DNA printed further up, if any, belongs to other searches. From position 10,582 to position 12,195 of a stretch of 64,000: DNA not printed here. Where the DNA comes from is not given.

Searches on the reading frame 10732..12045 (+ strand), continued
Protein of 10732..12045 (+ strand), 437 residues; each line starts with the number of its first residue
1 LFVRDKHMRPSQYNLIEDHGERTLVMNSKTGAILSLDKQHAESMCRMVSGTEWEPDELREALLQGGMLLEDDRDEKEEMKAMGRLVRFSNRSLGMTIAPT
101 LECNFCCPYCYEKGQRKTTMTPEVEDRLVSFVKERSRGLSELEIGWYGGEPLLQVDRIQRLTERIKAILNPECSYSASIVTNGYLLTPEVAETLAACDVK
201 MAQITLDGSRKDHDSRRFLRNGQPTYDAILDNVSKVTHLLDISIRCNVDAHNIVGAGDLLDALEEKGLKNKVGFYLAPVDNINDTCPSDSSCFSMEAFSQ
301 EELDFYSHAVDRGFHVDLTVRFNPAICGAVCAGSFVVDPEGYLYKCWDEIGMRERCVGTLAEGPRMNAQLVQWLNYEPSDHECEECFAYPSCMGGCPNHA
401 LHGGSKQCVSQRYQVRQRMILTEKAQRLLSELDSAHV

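Call 96: get_annotated_region(hit=H6, flank=4000)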
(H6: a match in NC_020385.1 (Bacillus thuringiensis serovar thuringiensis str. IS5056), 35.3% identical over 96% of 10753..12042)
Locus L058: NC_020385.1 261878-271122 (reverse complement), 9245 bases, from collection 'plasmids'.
description: Bacillus thuringiensis serovar thuringiensis str. IS5056 plasmid pIS56-328, complete sequence
organism: Bacillus thuringiensis serovar thuringiensis str. IS5056 (NCBI taxid 1286404)
taxonomy: Bacteria; Bacillota; Bacilli; Bacillales; Bacillaceae; Bacillus; Bacillus thuringiensis; Bacillus thuringiensis serovar thuringiensis str. IS5056
host: -; source: -; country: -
typing (MOB-suite, as given by PLSDB): non-mobilizable; replicon rep_cluster_1721
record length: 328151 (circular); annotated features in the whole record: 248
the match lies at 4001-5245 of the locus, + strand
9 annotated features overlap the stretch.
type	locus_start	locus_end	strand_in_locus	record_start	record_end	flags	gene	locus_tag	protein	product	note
CDS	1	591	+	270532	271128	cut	-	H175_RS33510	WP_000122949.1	hypothetical protein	-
CDS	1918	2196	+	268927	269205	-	-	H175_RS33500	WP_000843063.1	AbrB/MazE/SpoVT family DNA-binding domain-containing protein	-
CDS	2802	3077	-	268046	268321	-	-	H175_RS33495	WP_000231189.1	hypothetical protein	-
CDS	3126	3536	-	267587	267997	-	-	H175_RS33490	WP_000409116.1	aminotransferase class I/II-fold pyridoxal phosphate-dependent enzyme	GO:0009058 - biosynthetic process [Evidence IEA]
CDS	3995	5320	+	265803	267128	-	-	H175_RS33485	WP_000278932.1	radical SAM protein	-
CDS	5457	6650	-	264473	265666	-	-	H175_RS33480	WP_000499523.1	IS110-like element ISBth13 family transposase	GO:0006313 - DNA transposition [Evidence IEA]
CDS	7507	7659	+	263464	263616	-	-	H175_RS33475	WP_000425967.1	aspartyl-phosphate phosphatase Spo0E family protein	-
CDS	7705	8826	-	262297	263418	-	tnpB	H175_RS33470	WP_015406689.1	IS200/IS605 family element RNA-guided endonuclease TnpB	-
CDS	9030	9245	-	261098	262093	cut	-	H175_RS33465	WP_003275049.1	DMT family transporter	GO:0055085 - transmembrane transport [Evidence IEA]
